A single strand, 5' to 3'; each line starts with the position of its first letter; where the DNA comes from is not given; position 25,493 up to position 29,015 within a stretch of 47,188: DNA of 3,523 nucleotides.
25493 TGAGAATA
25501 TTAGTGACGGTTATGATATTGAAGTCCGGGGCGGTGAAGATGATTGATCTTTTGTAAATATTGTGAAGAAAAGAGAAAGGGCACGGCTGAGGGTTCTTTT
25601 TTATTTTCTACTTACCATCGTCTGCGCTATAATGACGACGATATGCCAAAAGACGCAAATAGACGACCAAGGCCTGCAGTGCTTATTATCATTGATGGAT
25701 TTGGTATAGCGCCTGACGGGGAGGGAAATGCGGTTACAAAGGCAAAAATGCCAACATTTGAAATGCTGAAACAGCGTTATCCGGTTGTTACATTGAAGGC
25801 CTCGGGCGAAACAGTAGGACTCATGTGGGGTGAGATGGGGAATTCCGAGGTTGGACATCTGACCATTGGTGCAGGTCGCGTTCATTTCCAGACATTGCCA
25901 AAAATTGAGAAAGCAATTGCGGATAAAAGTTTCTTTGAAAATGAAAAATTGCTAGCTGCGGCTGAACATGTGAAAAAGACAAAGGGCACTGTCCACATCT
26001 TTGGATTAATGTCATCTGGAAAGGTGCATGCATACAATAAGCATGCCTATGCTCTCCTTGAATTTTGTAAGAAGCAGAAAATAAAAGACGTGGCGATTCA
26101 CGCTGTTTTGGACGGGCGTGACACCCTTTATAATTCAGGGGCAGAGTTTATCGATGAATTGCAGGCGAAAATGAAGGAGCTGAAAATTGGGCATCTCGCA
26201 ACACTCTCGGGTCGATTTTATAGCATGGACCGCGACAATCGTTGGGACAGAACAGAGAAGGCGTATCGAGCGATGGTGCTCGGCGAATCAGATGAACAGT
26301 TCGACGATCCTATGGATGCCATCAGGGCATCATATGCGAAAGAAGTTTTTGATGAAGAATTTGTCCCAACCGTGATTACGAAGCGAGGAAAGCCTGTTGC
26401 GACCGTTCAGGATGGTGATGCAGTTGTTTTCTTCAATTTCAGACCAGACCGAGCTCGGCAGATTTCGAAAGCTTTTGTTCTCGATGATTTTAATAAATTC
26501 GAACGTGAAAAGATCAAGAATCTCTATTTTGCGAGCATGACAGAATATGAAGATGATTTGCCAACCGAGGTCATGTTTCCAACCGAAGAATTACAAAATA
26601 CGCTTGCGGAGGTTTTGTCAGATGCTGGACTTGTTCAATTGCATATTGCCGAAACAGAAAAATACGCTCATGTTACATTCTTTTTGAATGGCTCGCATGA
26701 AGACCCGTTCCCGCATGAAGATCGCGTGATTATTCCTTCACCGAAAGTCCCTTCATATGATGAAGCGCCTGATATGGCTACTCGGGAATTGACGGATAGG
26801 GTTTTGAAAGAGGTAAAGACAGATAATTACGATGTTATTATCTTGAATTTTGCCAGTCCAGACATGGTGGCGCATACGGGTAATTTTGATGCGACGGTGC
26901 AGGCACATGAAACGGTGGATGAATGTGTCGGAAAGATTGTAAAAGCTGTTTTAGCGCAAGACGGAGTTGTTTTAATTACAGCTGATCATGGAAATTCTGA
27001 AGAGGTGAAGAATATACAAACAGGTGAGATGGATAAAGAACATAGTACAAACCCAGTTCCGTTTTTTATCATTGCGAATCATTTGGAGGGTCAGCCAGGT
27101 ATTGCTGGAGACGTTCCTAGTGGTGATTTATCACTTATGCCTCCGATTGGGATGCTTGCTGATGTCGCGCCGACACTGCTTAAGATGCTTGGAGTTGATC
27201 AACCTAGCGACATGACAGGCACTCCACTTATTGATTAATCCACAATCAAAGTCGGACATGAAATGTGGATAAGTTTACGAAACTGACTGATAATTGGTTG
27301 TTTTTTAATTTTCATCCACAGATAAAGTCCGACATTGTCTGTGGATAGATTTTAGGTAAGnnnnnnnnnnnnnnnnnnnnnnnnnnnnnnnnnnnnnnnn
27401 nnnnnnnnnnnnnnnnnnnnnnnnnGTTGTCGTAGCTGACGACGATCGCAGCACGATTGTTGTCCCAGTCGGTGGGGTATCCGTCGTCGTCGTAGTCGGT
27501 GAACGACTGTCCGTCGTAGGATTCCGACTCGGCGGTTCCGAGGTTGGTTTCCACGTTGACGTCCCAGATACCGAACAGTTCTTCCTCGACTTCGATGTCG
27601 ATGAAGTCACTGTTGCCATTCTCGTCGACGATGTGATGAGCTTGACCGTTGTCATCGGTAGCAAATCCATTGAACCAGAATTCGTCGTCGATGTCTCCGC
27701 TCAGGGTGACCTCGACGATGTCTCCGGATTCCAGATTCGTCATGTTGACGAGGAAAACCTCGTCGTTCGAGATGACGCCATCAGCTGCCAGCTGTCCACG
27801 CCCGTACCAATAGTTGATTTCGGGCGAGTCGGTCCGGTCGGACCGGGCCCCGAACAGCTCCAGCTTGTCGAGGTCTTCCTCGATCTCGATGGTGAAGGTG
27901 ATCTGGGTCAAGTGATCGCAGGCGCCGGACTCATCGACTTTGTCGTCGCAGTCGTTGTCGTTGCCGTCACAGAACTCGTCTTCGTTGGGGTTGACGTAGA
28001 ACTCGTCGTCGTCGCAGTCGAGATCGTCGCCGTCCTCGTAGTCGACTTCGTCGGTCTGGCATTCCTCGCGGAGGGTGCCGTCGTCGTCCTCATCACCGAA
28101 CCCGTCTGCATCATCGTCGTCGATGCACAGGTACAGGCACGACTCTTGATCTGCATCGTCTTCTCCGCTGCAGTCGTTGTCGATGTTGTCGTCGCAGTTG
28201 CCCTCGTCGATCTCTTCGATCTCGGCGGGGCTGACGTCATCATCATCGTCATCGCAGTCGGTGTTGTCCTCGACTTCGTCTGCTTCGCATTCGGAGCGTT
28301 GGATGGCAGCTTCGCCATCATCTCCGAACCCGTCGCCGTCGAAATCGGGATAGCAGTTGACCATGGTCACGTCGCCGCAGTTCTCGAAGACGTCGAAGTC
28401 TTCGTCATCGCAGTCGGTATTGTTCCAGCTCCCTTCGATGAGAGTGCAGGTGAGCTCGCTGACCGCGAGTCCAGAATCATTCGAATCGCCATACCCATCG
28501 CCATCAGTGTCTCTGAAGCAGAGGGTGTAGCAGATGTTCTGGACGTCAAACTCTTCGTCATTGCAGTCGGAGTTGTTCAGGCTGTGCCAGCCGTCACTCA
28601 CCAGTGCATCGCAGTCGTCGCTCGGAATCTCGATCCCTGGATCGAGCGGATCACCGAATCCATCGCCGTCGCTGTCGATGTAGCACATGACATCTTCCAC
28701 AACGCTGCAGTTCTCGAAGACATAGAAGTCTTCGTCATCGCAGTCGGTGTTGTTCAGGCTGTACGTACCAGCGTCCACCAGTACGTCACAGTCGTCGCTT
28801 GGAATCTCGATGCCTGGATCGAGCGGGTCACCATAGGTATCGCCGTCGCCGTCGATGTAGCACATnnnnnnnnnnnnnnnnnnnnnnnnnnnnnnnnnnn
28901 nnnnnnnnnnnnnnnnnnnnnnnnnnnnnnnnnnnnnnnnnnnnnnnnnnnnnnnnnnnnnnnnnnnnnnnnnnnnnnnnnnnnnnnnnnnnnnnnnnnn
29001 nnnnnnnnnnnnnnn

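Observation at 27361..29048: GC-rich exported protein built from five Cys/Asp-rich metal-binding-type repeats in a low-GC genome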

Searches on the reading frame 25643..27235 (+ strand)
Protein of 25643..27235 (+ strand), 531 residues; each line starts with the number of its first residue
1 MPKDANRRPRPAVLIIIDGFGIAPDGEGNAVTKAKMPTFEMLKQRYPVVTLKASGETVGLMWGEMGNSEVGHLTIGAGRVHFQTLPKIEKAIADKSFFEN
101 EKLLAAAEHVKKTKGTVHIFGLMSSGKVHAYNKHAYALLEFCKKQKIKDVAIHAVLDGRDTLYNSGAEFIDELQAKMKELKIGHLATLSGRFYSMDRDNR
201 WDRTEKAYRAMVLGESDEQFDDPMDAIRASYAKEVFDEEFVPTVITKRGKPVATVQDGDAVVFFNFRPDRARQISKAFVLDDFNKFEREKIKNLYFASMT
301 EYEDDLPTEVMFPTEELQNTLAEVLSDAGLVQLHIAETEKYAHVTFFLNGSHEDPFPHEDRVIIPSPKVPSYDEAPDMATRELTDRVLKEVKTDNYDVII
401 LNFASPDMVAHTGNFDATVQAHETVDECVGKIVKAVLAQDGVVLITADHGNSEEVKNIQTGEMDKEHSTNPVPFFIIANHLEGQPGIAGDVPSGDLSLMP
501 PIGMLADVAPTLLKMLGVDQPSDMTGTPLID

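Call 18: find_related_loci(query=window:25643-27235:+, collection=genome_contigs, flank=6000)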
Query window:25643-27235:+ (531 aa) in genome_contigs; peptide patterns used: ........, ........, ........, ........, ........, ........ (x = any residue, [..] = any of these).
161 stretches matched a pattern; 67 encode a relative of the query (tblastn E <= 1e-3); 67 distinct loci.
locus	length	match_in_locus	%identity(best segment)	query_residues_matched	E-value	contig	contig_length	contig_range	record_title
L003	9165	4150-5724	77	7-531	0e+0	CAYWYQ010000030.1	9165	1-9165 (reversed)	MAG TPA_asm: uncultured Gammaproteobacteria bacterium isolate SRP200020_co5_417 genome assembly, contig: NODE_11876_leng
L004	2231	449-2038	70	2-531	0e+0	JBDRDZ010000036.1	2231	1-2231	MAG: Patescibacteria group bacterium isolate MEGAHIT-group-1.29 k141_13526323, whole genome shotgun sequence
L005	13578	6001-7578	69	5-530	0e+0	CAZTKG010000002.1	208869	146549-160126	MAG TPA_asm: uncultured Gammaproteobacteria bacterium isolate SRP200020_co5_277 genome assembly, contig: NODE_60_length_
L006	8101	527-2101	68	7-531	0e+0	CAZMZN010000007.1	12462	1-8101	MAG TPA_asm: uncultured Gammaproteobacteria bacterium isolate SRP162660_co2_224 genome assembly, contig: NODE_2431_lengt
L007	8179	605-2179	69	7-531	0e+0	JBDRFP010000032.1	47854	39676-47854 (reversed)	MAG: bacterium isolate MEGAHIT-group-1.379 k141_4225104, whole genome shotgun sequence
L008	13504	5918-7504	68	2-530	0e+0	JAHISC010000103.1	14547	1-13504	MAG: Patescibacteria group bacterium isolate MM_PC_MetaG.mb.155 MM_PC_MetaG.mb.155_k141_1650560, whole genome shotgun se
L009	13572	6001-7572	67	7-530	0e+0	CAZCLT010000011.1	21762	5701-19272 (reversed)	MAG TPA_asm: uncultured Gammaproteobacteria bacterium isolate binchicken_co38_1068 genome assembly, contig: NODE_5056_le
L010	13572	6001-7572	67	7-530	0e+0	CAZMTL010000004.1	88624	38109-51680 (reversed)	MAG TPA_asm: uncultured Gammaproteobacteria bacterium isolate SRP329715_co2_384 genome assembly, contig: NODE_541_length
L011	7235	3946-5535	67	2-531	0e+0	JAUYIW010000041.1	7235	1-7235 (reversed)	MAG: Candidatus Uhrbacteria bacterium isolate C24_metabat.bin.112 C24_k141_351288, whole genome shotgun sequence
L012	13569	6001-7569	67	8-530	0e+0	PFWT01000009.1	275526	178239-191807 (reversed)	MAG: Candidatus Uhrbacteria bacterium CG_4_9_14_3_um_filter_41_35 CG_4_9_14_3_um_filter_150_scaffold_8_c, whole genome s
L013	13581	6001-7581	65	4-530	0e+0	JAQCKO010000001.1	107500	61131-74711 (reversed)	MAG: bacterium isolate casp40-mb.74 NODE_320_length_107500_cov_0.138146, whole genome shotgun sequence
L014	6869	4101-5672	68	7-530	0e+0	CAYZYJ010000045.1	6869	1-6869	MAG TPA_asm: uncultured Gammaproteobacteria bacterium isolate SRP319275_co1_351 genome assembly, contig: NODE_15300_leng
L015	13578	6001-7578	67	5-530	0e+0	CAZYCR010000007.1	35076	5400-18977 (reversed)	MAG TPA_asm: uncultured Gammaproteobacteria bacterium isolate SRP319275_co4_255 genome assembly, contig: NODE_661_length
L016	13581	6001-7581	66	6-531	0e+0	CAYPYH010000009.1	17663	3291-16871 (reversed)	MAG TPA_asm: uncultured Gammaproteobacteria bacterium isolate SRP302895_co1_182 genome assembly, contig: NODE_6039_lengt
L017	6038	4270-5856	65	2-530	0e+0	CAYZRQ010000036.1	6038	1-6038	MAG TPA_asm: uncultured Gammaproteobacteria bacterium isolate SRP062349_co6_358 genome assembly, contig: NODE_11840_leng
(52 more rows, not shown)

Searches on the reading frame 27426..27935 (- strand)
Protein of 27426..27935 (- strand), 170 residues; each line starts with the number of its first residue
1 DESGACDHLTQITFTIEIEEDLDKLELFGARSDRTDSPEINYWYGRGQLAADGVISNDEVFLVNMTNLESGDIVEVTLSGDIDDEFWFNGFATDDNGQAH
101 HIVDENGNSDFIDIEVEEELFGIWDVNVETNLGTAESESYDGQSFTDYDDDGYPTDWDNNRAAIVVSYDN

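Call 23: search_protein_families(library=pfam, proteins=[window:27426-27935:-], max_evalue=10)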
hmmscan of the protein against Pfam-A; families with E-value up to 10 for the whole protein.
window:27426-27935:- (170 aa): 0 families

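Call 31: search_protein_representatives(protein=window:27426-27935:-)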
Query: 170 residues. Proteins with E-value up to 0.001 (for the whole library): 3; up to 1e-10: 0; up to 1e-30: 0. The best 3 are listed.
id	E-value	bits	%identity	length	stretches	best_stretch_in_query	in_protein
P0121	2.1e-09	53.8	35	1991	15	90-127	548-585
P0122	1.0e-05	41.8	31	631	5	81-126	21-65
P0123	2.2e-05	40.7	29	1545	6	55-92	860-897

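Call 34: find_related_loci(query=window:27426-27935:-, collection=metagenome_contigs, flank=8000)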
Query window:27426-27935:- (170 aa) in metagenome_contigs; peptide patterns used: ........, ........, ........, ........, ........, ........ (x = any residue, [..] = any of these).
63 stretches matched a pattern, but none encodes a relative of the query by tblastn (E <= 1e-3).

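Call 68: search_protein_families(library=phrogs, proteins=[window:27426-27935:-], max_evalue=0.01)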
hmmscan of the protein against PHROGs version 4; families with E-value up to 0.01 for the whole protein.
window:27426-27935:- (170 aa): 0 families

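Call 92: search_solved_structures(query=window:27426-27920:-, max_evalue=10)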
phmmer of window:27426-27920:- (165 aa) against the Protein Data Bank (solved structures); distinct sequences matched with E-value up to 10: 2.
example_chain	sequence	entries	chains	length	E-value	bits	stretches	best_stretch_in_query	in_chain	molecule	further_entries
5t33_L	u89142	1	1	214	1.1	12.4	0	61-94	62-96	CAP257-RH1 light chain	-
1jmm_A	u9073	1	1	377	1.3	12.1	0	137-157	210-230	protein I/II V-region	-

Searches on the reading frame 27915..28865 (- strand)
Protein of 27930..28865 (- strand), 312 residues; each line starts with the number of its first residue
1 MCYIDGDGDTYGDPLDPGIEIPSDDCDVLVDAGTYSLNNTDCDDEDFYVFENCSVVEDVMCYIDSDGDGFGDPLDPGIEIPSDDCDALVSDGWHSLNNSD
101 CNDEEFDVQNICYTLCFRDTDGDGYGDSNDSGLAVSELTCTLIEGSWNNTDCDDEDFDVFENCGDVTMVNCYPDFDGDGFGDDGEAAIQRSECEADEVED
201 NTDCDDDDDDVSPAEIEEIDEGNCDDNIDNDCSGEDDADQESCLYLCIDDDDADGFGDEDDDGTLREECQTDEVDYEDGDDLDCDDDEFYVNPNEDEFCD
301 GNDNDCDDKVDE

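Call 23: search_protein_families(library=pfam, proteins=[window:27930-28865:-], max_evalue=10)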
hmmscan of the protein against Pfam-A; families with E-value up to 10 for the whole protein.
window:27930-28865:- (312 aa): 1 family
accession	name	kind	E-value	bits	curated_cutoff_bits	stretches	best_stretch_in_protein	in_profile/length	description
PF11617.13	Cu-binding_MopE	-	5.3e-05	23.8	27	1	283-312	1-30/30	Putative metal-binding motif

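Call 58: predict_structure(alignment_id=A1)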
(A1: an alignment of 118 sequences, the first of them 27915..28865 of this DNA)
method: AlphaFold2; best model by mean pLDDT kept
length: 317 residues; sequences in the alignment: 118
mean_pLDDT: 76.4   pTM: 0.41
mean pLDDT of the five models: 76.4, 75.9, 75.6, 74.7, 73.5
residues with pLDDT >= 90: 78; 70-90: 135; 50-70: 87; < 50: 17
segments of 3 or more residues with pLDDT < 50: 30-32, 133-138
pLDDT, mean of each block of 10 residues (from residue 1): 76 62 53 68 73 65 90 83 84 81 77 67 79 48 66 76 69 98 94 95 96 87 73 77 69 86 60 55 91 91 91 58
secondary structure, 60 per line:
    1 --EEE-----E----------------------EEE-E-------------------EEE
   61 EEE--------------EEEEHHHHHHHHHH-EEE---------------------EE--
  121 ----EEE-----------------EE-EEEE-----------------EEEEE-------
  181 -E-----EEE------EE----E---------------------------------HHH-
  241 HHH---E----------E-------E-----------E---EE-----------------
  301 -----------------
elements in order: E3-5 E34-36 E58-63 E78-81 H82-91 E93-95 E125-127 E148-151 E169-173 E188-190

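Call 61: fold_search(model_id=the predicted structure, library=pdb)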
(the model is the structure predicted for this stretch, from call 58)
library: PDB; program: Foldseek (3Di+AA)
matches with E <= 10: 6; with E <= 0.001: 0
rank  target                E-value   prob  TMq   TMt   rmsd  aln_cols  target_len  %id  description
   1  5w7a_B                5.3e+00  0.01  0.07  0.06  12.2        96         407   20  Rabbit acyloxyacyl hydrolase (AOAH), proteolytically processed, S262A mutant, with LPS (low quality saposin domain) (released 2018-01-03)
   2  7z8q_d                6.1e+00  0.02  0.08  0.02   6.5        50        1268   18  Cryo-EM structure of Mycobacterium tuberculosis RNA polymerase core (released 2023-02-08)
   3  7pp4_d                6.1e+00  0.02  0.08  0.02   6.5        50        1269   18  Cryo-EM structure of Mycobacterium tuberculosis RNA polymerase holoenzyme comprising sigma factor SigB (released 2022-09-21)
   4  6rax_N                7.9e+00  0.05  0.11  0.15   7.1        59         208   10  D. melanogaster CMG-DNA, State 1B (released 2019-09-11)
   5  6fxh                  9.0e+00  0.01  0.07  0.05  14.6        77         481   12  Human cytosolic 5'-nucleotidase II soaked with 10mM 3-Phenyl-N-(9H-purin-6-yl)benzamide (released 2019-03-06)
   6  6xby_F                9.7e+00  0.01  0.07  0.06  12.9       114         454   11  Cryo-EM structure of V-ATPase from bovine brain, state 2 (released 2020-08-19)

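Call 77: find_related_loci(query=A1, collection=viral_contigs, flank=6000)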
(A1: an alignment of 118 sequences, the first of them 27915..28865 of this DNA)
Query A1 (317 aa) in viral_contigs; peptide patterns used: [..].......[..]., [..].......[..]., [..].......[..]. (x = any residue, [..] = any of these).
512 stretches matched a pattern; 7 encode a relative of the query (tblastn E <= 1e-3); 7 distinct loci.
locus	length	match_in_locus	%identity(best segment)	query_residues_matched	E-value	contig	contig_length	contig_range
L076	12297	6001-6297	41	203-317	9e-8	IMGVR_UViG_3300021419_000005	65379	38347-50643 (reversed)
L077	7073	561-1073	39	172-312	3e-7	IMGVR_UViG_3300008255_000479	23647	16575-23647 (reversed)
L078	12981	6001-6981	30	57-316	2e-6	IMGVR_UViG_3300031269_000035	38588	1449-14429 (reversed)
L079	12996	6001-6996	30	62-316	4e-6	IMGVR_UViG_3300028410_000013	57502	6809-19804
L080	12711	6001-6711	31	91-315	9e-6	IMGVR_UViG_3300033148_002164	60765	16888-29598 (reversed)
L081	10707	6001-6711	31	91-315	9e-6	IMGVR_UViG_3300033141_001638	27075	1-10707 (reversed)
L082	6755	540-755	38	167-236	2e-5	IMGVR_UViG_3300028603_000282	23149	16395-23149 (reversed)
